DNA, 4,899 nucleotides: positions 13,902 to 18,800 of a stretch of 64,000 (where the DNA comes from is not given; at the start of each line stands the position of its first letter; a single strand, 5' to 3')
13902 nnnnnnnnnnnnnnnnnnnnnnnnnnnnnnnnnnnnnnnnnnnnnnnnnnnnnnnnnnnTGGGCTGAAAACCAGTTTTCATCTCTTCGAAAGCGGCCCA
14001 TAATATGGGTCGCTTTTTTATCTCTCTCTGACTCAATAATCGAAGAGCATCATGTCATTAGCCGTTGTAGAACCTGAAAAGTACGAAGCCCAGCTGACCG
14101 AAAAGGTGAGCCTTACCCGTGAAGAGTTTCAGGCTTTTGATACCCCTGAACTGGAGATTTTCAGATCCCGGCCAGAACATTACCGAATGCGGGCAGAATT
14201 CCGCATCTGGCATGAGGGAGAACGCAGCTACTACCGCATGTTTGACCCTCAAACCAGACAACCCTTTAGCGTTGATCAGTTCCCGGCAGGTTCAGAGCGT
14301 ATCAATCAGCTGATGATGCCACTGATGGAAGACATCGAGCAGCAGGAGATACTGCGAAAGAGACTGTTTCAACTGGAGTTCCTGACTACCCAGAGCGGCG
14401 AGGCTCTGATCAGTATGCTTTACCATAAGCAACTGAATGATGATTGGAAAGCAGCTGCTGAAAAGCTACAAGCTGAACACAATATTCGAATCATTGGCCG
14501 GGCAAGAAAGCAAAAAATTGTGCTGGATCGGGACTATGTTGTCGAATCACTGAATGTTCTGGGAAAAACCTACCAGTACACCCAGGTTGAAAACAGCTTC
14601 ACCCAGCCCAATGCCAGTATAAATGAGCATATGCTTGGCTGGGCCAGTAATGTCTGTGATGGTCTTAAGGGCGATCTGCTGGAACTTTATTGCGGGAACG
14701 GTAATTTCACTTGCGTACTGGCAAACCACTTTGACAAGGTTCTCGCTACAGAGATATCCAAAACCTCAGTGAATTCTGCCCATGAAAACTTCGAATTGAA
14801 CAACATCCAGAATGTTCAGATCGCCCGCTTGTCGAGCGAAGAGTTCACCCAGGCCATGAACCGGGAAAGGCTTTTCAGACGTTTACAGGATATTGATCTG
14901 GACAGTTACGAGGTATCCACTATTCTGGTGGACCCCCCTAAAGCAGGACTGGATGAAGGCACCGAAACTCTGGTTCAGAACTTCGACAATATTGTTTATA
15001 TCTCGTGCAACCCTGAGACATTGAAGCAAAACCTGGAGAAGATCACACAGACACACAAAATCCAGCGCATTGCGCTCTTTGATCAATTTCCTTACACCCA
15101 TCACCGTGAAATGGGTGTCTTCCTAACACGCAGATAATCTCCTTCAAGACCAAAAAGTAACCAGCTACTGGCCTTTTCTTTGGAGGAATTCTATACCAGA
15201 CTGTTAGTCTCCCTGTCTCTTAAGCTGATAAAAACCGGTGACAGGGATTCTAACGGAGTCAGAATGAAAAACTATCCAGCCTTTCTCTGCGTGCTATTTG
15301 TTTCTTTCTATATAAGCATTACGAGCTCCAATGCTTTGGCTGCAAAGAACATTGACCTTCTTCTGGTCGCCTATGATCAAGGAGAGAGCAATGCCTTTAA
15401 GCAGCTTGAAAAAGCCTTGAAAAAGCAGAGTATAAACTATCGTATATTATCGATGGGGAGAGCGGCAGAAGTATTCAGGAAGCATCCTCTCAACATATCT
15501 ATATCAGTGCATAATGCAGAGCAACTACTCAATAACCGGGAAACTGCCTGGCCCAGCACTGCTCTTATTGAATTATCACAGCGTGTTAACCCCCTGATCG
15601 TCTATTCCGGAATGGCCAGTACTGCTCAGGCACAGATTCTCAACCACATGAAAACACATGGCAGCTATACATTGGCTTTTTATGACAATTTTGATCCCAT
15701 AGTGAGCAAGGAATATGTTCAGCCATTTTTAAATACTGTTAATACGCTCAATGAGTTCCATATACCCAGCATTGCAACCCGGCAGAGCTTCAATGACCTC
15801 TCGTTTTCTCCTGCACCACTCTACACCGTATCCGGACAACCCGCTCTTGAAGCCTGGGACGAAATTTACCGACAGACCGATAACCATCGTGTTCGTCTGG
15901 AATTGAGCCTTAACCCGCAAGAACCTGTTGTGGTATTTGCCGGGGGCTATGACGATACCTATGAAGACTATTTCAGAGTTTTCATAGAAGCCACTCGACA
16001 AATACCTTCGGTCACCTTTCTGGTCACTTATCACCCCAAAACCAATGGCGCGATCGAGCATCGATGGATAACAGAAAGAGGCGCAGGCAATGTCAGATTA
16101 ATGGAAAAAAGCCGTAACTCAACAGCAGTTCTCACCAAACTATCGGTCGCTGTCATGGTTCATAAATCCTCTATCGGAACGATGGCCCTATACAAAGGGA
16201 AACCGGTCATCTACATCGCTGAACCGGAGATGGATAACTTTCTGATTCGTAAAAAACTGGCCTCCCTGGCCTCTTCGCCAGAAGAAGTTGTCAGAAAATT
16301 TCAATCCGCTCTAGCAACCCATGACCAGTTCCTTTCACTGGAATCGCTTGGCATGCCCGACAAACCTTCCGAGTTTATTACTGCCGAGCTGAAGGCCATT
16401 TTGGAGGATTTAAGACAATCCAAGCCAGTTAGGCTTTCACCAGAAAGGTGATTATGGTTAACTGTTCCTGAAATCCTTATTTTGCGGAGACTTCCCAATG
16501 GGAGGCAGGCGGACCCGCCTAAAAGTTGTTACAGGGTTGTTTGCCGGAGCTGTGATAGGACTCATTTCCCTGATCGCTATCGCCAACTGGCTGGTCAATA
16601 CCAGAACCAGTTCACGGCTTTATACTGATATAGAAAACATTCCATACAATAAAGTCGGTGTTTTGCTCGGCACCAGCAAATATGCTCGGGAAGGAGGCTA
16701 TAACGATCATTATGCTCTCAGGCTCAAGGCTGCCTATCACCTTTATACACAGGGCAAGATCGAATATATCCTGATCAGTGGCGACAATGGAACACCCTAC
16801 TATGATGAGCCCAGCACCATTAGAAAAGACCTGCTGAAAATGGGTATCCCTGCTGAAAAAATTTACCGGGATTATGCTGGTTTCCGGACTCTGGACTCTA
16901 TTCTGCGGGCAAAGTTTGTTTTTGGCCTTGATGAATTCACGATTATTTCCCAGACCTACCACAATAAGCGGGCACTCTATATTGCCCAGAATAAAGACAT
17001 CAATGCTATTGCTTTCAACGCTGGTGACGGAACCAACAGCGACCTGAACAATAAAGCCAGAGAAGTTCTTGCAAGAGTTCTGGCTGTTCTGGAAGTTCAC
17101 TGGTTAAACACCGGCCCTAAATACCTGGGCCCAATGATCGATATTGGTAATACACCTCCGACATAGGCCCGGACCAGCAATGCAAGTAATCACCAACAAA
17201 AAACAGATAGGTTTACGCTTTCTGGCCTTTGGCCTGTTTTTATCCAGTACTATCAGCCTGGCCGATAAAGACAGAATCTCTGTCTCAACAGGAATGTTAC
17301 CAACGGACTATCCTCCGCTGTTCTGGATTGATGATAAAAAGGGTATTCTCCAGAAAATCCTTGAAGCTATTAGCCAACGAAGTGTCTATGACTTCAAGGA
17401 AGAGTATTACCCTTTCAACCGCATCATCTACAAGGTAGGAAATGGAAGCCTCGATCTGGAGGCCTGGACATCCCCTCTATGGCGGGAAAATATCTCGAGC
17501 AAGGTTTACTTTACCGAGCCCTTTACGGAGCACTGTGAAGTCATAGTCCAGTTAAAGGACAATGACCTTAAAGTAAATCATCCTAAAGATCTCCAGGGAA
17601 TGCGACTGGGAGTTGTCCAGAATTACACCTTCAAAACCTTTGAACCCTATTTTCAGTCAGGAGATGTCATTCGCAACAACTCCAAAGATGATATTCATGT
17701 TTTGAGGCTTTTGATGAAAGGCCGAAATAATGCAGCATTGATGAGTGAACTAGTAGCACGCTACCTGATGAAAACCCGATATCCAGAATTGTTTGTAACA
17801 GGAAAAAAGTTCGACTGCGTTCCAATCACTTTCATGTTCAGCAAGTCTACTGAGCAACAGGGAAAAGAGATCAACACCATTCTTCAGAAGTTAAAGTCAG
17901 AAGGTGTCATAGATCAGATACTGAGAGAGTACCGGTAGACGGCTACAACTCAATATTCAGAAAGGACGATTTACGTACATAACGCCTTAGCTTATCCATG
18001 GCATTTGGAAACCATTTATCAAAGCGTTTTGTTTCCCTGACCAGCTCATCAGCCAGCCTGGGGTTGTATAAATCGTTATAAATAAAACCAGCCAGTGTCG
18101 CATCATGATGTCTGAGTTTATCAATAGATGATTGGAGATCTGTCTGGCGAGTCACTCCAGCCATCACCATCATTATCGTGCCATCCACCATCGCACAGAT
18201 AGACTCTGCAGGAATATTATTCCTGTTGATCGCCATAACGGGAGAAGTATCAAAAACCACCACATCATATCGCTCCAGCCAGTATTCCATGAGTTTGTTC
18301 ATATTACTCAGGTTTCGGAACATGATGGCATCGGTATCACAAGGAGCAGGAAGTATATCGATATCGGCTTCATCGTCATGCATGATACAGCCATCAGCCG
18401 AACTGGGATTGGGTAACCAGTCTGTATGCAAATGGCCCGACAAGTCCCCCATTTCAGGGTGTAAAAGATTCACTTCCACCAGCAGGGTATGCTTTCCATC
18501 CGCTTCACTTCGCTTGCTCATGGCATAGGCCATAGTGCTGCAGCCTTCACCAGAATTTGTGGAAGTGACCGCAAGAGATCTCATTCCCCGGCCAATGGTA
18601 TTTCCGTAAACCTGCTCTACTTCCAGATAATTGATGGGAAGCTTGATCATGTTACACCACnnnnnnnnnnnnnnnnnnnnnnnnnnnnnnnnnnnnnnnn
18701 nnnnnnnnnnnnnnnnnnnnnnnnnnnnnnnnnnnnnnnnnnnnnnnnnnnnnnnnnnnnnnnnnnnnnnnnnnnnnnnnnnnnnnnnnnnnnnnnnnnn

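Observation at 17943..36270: An 18-kb polysaccharide locus that mirrors the Vibrio fischeri syp (symbiosis polysaccharide) locus gene for gene, with the A-D module inverted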

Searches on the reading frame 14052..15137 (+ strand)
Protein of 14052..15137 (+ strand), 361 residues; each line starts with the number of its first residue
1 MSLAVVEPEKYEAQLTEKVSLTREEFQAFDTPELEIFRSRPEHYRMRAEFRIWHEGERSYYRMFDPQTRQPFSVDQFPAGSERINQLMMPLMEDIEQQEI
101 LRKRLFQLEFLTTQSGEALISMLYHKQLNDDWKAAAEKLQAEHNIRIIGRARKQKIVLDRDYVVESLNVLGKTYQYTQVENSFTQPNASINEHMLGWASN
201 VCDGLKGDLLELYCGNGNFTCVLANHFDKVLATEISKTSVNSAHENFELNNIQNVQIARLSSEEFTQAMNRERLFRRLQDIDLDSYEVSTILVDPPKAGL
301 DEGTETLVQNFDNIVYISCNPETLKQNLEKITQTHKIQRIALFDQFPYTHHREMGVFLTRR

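Call 36: search_protein_families(library=pfam, proteins=[window:14052-15137:+])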
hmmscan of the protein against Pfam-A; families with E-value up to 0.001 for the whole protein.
window:14052-15137:+ (361 aa): 7 families
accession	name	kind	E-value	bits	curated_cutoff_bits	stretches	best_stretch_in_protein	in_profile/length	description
PF05958.17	tRNA_U5-meth_tr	-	5.3e-161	536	23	1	10-361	1-357/357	tRNA (Uracil-5-)-methyltransferase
PF05175.20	MTS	-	2.1e-05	24.7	23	1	205-259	31-87/170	Methyltransferase small domain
PF13649.12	Methyltransf_25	-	5.2e-05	24.3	27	1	210-266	2-59/97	Methyltransferase domain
PF09445.16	Methyltransf_15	-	5.6e-05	23.2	22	1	209-301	4-85/165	RNA cap guanine-N2 methyltransferase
PF05219.18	DREV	-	0.00032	20.4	26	0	207-243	96-132/265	DREV methyltransferase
PF13847.12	Methyltransf_31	-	0.00035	20.7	27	1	209-268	7-69/145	Methyltransferase domain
PF02390.23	Methyltransf_4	-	0.00093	19.1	24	0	209-272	5-71/173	Putative methyltransferase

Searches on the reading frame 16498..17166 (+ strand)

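Call 4: search_protein_families(library=pfam, proteins=[window:16498-17166:+])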
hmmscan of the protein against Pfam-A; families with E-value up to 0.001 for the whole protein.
window:16498-17166:+ (222 aa): 1 family
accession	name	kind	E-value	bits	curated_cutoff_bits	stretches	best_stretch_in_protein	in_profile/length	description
PF02698.23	DUF218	-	4e-15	56.3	27.6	1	55-171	4-106/133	DUF218 domain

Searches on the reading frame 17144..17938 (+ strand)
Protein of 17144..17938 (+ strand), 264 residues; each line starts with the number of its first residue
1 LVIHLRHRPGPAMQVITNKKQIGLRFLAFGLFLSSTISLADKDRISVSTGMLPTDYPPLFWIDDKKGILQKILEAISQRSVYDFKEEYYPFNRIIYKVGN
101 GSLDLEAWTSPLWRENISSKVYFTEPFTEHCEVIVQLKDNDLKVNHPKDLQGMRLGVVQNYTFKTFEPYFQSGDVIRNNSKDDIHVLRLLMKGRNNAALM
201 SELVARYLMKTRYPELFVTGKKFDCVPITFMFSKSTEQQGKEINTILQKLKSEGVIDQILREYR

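Call 4: search_protein_families(library=pfam, proteins=[window:17144-17938:+])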
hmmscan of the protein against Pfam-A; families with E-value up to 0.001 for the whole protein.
window:17144-17938:+ (264 aa): 1 family
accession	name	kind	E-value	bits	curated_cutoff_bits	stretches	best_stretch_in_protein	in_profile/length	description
PF00497.25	SBP_bac_3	-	3.3e-07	30.6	26.4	1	54-263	7-129/132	Bacterial extracellular solute-binding proteins, family 3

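Call 6: search_protein_families(library=ncbifam, max_evalue=0.01, proteins=[window:17144-17938:+])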
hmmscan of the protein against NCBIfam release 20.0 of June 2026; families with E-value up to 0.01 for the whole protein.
window:17144-17938:+ (264 aa): 3 families
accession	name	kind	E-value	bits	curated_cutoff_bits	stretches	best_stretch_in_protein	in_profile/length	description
NF008426.0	PRK11260.1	equivalog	2.5e-09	36.8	312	1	119-263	116-259/266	cystine ABC transporter substrate-binding protein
TIGR01096.1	3A0103s03R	subfamily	0.00024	20.7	256.35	1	82-263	63-249/250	lysine/arginine/ornithine ABC transporter substrate-binding protein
NF007029.0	PRK09495.1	equivalog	0.0044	16.8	303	1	67-262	48-241/248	glutamine ABC transporter substrate-binding protein GlnH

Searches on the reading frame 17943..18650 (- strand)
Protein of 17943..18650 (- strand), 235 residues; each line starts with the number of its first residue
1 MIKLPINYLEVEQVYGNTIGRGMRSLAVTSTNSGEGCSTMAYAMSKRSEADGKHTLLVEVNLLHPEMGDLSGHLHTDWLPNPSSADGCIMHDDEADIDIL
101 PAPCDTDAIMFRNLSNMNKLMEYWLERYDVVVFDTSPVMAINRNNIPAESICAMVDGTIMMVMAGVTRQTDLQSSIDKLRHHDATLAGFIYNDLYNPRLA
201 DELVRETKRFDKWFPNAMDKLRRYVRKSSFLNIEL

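Call 3: search_protein_families(library=pfam, proteins=[window:17943-18650:-])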
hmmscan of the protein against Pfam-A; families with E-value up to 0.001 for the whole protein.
window:17943-18650:- (235 aa): 0 families

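Call 5: search_protein_families(library=ncbifam, max_evalue=0.01, proteins=[window:17943-18650:-])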
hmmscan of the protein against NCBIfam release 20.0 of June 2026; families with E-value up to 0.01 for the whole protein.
window:17943-18650:- (235 aa): 6 families
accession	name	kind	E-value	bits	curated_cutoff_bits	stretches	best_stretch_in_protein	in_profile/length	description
TIGR01007.1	eps_fam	subfamily_domain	3.2e-12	46.4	108.05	1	22-194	16-190/204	polysaccharide biosynthesis tyrosine autokinase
TIGR03018.1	pepcterm_TyrKin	hypoth_equivalog_domain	6.9e-10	38.6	230.65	1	22-192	34-207/207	XrtA-associated tyrosine autokinase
TIGR03029.1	EpsG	equivalog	1.9e-09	37.1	313.8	1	22-192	102-273/274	chain length determinant protein tyrosine kinase EpsG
NF007350.0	PRK09841.1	equivalog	3.1e-06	25.6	1248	1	103-194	618-703/726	tyrosine-protein kinase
NF008568.0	PRK11519.1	equivalog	0.0013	16.9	1068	1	115-195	623-699/720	tyrosine-protein kinase Wzc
NF041417.1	ArsA_halo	exception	0.0048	15.6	800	0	112-192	445-526/617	arsenical pump-driving ATPase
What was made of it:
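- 17943..18650 (-): SypD-like protein: a 235-aa BY-kinase-like P-loop protein. The Walker-A lysine is replaced (GEGCST) and there is no C-terminal tyrosine cluster. TIGR01007 and TIGR03018 hits fall below cut-off (call 5).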

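Call 39: search_protein_families(library=pfam, max_evalue=10, proteins=[window:17943-18650:-])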
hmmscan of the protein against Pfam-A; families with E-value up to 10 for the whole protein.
window:17943-18650:- (235 aa): 6 families
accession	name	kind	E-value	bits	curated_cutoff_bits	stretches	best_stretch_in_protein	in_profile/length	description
PF13614.12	AAA_31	-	0.0063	16.9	27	1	26-146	4-136/177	AAA domain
PF20247.3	DUF6602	-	0.12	12.7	27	1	127-155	50-80/104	Domain of unknown function (DUF6602)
PF24015.1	DUF7329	-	0.12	12.2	27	1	141-196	5-55/242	Family of unknown function (DUF7329)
PF02374.21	ArsA_ATPase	-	0.13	11.9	24.3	1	101-137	102-134/305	Anion-transporting ATPase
PF12463.13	DUF3689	-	0.18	11.6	27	1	113-180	249-314/315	Protein of unknown function (DUF3689)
PF01656.29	CbiA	-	0.19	12.1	25.4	1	26-197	1-86/125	CobQ/CobB/MinD/ParA nucleotide binding domain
